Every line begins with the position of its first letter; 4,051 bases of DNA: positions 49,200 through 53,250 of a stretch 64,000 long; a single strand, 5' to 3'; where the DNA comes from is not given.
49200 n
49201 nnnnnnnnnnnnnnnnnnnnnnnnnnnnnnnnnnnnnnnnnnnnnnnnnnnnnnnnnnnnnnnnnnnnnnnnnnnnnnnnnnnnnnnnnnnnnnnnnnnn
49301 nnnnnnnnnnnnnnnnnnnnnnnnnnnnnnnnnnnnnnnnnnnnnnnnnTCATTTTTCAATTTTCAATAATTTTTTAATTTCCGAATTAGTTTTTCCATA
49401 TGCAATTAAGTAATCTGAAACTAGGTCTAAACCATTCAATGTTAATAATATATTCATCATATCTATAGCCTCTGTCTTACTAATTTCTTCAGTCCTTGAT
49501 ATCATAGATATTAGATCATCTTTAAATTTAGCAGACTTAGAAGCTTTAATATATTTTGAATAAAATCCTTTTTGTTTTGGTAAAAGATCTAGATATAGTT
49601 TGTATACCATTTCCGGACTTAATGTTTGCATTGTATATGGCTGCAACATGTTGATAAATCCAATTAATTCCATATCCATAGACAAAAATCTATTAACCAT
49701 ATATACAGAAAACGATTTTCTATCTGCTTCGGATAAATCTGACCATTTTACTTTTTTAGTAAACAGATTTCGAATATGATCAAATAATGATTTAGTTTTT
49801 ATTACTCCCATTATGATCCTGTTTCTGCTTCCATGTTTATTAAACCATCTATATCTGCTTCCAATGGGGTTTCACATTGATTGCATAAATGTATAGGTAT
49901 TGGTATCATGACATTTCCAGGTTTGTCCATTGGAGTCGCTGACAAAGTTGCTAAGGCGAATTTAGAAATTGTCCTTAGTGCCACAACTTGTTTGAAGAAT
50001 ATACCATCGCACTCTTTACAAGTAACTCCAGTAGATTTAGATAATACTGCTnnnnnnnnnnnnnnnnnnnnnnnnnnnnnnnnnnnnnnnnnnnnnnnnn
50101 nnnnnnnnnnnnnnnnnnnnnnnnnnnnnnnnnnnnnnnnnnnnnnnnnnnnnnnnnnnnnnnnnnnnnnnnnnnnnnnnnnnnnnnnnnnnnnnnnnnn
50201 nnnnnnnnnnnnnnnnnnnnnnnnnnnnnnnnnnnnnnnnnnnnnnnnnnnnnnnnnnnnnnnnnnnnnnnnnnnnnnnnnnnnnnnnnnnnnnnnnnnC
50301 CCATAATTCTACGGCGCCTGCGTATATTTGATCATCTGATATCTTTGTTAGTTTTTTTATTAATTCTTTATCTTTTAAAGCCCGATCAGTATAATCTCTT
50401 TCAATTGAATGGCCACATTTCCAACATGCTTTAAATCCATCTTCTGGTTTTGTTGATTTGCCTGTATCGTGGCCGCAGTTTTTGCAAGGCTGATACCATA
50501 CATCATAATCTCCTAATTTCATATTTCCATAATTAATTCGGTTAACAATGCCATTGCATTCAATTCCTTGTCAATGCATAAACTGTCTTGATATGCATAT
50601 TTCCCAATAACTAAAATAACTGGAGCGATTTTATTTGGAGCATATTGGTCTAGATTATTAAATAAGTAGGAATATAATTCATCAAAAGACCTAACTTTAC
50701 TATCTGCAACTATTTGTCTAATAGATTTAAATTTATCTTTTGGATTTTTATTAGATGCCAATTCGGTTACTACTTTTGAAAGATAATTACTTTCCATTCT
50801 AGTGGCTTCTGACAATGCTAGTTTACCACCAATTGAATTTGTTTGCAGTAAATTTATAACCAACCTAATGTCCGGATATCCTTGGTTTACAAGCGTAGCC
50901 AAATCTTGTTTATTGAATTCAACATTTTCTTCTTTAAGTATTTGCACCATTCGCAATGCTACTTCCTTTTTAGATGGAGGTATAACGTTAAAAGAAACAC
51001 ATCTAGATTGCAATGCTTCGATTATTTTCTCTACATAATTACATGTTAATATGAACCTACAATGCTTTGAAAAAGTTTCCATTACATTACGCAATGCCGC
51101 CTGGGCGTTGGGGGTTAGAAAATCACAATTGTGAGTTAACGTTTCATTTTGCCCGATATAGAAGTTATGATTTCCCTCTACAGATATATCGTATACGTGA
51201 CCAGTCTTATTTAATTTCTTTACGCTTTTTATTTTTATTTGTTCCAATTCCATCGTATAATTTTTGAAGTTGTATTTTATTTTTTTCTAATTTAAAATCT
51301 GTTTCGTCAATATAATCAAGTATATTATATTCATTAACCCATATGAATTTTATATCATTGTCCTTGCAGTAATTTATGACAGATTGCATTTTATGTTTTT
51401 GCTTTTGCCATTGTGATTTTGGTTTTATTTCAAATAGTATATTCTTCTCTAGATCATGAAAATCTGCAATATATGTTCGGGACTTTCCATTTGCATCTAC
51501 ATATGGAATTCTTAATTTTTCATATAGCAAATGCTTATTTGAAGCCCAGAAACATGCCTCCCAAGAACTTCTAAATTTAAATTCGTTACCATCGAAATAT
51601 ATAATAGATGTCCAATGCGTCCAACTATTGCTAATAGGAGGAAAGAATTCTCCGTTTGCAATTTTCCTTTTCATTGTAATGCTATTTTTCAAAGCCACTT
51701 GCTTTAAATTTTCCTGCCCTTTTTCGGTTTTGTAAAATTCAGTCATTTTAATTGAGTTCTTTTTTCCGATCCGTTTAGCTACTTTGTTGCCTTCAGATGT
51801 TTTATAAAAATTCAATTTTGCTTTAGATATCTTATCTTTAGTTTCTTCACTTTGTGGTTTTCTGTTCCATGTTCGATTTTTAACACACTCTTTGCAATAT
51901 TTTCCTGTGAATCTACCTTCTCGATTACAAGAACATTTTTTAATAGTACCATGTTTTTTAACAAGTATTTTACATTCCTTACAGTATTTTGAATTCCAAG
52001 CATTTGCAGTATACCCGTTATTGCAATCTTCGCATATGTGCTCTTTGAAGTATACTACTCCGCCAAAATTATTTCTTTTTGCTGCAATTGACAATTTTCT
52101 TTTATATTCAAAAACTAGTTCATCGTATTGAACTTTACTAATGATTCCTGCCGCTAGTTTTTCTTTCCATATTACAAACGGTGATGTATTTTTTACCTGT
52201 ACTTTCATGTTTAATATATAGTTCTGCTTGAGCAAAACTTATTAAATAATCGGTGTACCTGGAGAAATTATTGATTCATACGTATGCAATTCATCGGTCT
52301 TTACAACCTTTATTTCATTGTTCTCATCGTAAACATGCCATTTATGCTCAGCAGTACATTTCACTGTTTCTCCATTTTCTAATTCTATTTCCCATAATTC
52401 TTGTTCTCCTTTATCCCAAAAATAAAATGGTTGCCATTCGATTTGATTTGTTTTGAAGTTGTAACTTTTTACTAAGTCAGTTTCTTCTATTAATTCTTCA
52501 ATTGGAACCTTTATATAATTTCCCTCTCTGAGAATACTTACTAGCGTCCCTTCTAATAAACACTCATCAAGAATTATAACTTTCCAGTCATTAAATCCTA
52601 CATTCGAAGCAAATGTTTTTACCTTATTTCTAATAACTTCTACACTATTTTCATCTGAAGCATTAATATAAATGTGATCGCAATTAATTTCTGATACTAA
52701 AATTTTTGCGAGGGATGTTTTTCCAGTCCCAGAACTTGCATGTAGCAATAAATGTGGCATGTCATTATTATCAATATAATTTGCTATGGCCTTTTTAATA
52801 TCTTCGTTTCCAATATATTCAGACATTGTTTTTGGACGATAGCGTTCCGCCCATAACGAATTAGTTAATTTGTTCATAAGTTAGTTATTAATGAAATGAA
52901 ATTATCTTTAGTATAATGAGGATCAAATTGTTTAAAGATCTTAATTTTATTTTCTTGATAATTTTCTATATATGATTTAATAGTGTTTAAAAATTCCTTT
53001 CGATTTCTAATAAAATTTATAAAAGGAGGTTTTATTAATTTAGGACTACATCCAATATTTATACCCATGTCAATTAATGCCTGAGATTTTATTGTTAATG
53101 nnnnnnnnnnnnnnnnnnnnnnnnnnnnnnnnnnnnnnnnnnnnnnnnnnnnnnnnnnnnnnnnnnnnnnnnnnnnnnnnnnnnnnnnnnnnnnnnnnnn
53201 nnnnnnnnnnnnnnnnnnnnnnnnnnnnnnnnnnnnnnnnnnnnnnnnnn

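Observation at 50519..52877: Clamp-loader (gp44/RFC-like) gene fractured by a split intein with a free-standing homing endonuclease between the halves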

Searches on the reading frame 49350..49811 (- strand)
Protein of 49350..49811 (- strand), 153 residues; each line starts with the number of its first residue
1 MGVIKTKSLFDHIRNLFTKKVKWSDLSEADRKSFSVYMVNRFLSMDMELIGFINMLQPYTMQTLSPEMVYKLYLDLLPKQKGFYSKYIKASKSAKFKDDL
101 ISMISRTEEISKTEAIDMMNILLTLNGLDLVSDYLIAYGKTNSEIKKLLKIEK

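Call 57: search_protein_families(library=phrogs, proteins=[window:49350-49811:-], max_evalue=0.00001)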
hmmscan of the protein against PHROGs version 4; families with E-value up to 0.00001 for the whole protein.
window:49350-49811:- (153 aa): 1 family
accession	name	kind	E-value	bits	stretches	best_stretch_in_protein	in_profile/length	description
phrog_225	-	DNA, RNA and nucleotide metabolism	5e-14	53.6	1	5-124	19-129/160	clamp loader of DNA polymerase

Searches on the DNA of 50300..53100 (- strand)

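Call 5: search_dna_similar(query=window:50300-53100:-, collection=phages, mode=distant, max_rows=25)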
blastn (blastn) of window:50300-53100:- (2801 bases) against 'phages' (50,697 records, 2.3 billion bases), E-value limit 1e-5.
Records with a match: 2; places in all: 2; records where one place covers at least 80% of the query: 0.
Best place of each record, by identity: 60-80% 2.
By first word of the organism name: Cyanophage 2.
By host as written in the record: Prochlorococcus NATL2A 2.
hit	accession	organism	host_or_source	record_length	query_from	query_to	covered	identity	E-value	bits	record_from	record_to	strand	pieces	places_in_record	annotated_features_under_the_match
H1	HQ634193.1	Cyanophage P-RSM6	Prochlorococcus NATL2A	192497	2034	2102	2%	79.7%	9e-7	63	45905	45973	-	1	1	sliding clamp loader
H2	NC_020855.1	Cyanophage P-RSM6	Prochlorococcus NATL2A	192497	2034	2102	2%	79.7%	9e-7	63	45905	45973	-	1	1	clamp loader of DNA polymerase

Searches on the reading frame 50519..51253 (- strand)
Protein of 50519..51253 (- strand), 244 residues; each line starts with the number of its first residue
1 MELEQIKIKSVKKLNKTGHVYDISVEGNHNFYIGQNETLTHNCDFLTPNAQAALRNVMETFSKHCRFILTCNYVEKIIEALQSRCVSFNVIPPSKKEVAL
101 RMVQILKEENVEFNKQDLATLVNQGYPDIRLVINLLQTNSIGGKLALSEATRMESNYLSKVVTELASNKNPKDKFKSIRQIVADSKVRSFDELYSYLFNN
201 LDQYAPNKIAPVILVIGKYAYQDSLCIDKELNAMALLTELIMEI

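Call 3: search_protein_families(library=pfam, proteins=[window:50519-51253:-], max_evalue=1)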
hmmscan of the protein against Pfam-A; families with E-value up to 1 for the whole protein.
window:50519-51253:- (244 aa): 6 families
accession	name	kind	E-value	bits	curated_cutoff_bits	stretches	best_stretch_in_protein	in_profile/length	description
PF21328.3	Gp44_lid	-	6.1e-08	33.1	27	1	95-144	6-56/63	Sliding-clamp-loader large subunit, AAA+ ATPase lid domain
PF25361.1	AAA_lid_RFC1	-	3.6e-06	26.8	34.9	1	97-141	3-47/59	RFC1-like, AAA+ ATPase lid domain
PF14890.11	Intein_splicing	-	4.4e-06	27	35.8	1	6-42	121-155/155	Intein splicing domain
PF13177.12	DNA_pol3_delta2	-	0.00034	21.1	27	1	4-90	79-157/161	DNA polymerase III, delta subunit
PF00004.35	AAA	-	0.00043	21.2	21.2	1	49-88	83-126/131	ATPase family associated with various cellular activities (AAA)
PF11916.13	Vac14_Fig4_bd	-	0.046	13.7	25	1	129-244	12-124/179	Vacuolar protein 14 C-terminal Fig4p binding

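Call 4: search_protein_families(library=phrogs, proteins=[window:50519-51253:-], max_evalue=0.01)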
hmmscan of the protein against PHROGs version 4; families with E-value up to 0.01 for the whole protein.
window:50519-51253:- (244 aa): 3 families
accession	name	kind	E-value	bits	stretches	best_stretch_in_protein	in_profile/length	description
phrog_168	-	DNA, RNA and nucleotide metabolism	2.9e-43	149.8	1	43-243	109-310/314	clamp loader of DNA polymerase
phrog_5846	-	DNA, RNA and nucleotide metabolism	9e-12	45.9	1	43-140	103-203/380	clamp loader of DNA polymerase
phrog_11838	-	DNA, RNA and nucleotide metabolism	3.3e-06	27.5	1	67-150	133-217/420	clamp loader of DNA polymerase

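Call 21: search_dna_similar(query=window:50519-51253:-, collection=phages, mode=protein, max_rows=30)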
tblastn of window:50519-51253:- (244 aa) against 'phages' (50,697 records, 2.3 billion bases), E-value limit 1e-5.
Records with a match: 1780; places in all: 1780; records where one place covers at least 80% of the query: 805.
Best place of each record, by identity: <60% 1780.
By first word of the organism name: Synechococcus 377; Escherichia 298; Salmonella 189; Klebsiella 172; Vibrio 133; Aeromonas 76; Cyanophage 61; Enterobacter 59; Campylobacter 53; Shigella 25; and 53 more.
By host as written in the record: - 372; Synechococcus 107; Escherichia coli 99; Klebsiella pneumoniae 79; Synechococcus sp. 38; Salmonella enterica 29; Escherichia coli O157:H7 29; Synechococcus sp. WH7803 28; and 404 more.
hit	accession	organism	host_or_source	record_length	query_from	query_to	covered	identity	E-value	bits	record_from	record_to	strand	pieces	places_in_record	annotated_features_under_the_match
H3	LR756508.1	uncultured phage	metagenomic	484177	44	235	79%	42.0%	6e-43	160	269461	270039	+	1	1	record has no annotation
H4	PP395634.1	Microcystis phage Mel-JY01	Microcystis elabens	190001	43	237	80%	40.1%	5e-38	146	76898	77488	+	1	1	HolB ATPase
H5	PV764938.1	Sinorhizobium phage Phosso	Sinohrizobium meliloti NRRL L-50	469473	44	240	81%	38.8%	3e-28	117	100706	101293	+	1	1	AAA-ATPase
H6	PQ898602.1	Synechococcus phage S-SCSM2R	Synechococcus sp. WH7803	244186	44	243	82%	37.8%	1e-26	113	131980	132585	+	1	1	clamp loader small subunit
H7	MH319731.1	Marine virus AG-345-E02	single cell amplified by WGA-X; seawater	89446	44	243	82%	37.7%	4e-29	120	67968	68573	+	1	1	record has no annotation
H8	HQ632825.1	Prochlorococcus phage P-SSM5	Prochlorococcus marinus NATL2A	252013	44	243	82%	37.7%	4e-29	120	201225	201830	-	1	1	replication factor C small subunit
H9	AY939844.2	Prochlorococcus phage P-SSM2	Prochlorococcus sp. NATL1A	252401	44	243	82%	37.7%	4e-29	120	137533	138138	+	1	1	gp44: clamp loader subunit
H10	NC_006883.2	Prochlorococcus phage P-SSM2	Prochlorococcus sp. NATL1A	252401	44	243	82%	37.7%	4e-29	120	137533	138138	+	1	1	gp44: clamp loader of DNA polymerase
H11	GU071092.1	Prochlorococcus phage P-SSM2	-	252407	44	243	82%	37.7%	4e-29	120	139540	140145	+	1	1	sliding clamp loader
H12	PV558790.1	Variovorax phage V45v66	Variovorax sp. SCN45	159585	43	239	81%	38.0%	4e-27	114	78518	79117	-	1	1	record has no annotation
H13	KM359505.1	Prochlorococcus phage P-TIM68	Prochlorococcus sp. MIT9515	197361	44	243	82%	37.1%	6e-30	122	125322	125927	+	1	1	putative clamp loader subunit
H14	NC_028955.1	Prochlorococcus phage P-TIM68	Prochlorococcus sp. MIT9515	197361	44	243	82%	37.1%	6e-30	122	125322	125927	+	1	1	clamp loader of DNA polymerase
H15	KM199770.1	Rhizobium phage vB_RleM_P10VF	Rhizobium leguminosarum biovar viciae ...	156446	17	244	93%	32.5%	5e-21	97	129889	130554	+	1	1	putative clamp loader subunit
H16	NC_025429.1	Rhizobium phage vB_RleM_P10VF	Rhizobium leguminosarum biovar viciae ...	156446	17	244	93%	32.5%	5e-21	97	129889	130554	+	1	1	clamp loader of DNA polymerase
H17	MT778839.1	Rhizobium phage P9VFCI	-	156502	17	244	93%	32.5%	5e-21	97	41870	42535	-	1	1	clamp loader subunit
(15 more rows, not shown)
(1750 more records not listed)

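Call 84: search_protein_families(library=ncbifam, proteins=[window:50519-51253:-], max_evalue=0.01)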
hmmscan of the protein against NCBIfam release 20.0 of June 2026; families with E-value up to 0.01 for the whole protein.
window:50519-51253:- (244 aa): 43 families (the best 25 are shown)
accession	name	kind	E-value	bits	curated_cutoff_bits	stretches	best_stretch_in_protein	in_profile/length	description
NF001679.0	PRK00440.1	equivalog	2.8e-28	98.9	303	1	41-166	110-236/322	replication factor C small subunit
NF003159.0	PRK04132.1-4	equivalog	1.6e-22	79.4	999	1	42-140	643-741/852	replication factor C small subunit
NF009067.0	PRK12402.1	equivalog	7.2e-22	77.8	317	1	41-240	132-336/340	replication factor C small subunit 2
NF003157.0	PRK04132.1-2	equivalog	2.5e-20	72.1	1103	1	42-187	656-789/864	replication factor C small subunit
NF003158.0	PRK04132.1-3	equivalog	8.9e-12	42.9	1750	2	71-140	1256-1325/1437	replication factor C small subunit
TIGR02397.1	dnaX_nterm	equivalog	1.8e-11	43.9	250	1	42-184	125-272/355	DNA polymerase III subunit gamma/tau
NF011522.0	PRK14961.1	equivalog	5.9e-10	38.5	562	1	51-139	136-224/363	DNA polymerase III subunits gamma and tau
NF011514.0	PRK14953.1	equivalog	9.3e-10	38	536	1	43-144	128-229/488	DNA polymerase III subunits gamma and tau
NF011525.0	PRK14964.1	equivalog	1e-07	31.2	554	1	45-150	127-232/493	DNA polymerase III subunits gamma and tau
TIGR00678.1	holB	equivalog_domain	1.5e-07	31.3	180.6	1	40-120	102-178/188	DNA polymerase III subunit delta'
NF004047.0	PRK05564.1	equivalog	3.5e-07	29.5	282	1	17-107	75-166/313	DNA polymerase III subunit delta'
NF011519.0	PRK14958.1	equivalog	3.7e-07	29.1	912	1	43-139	128-224/509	DNA polymerase III subunits gamma and tau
NF005362.0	PRK06871.1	equivalog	1.2e-06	28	456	1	6-129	88-200/327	DNA polymerase III subunit delta'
NF003229.0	PRK04195.1-5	equivalog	2.4e-06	26.5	280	1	69-155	140-227/413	replication factor C large subunit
NF006280.0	PRK08451.1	equivalog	2.8e-06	26.4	572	1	44-144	127-227/535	DNA polymerase III subunit gamma/tau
TIGR01443.1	intein_Cterm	domain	1.2e-05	25.4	15.6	1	19-43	1-24/24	intein C-terminal splicing region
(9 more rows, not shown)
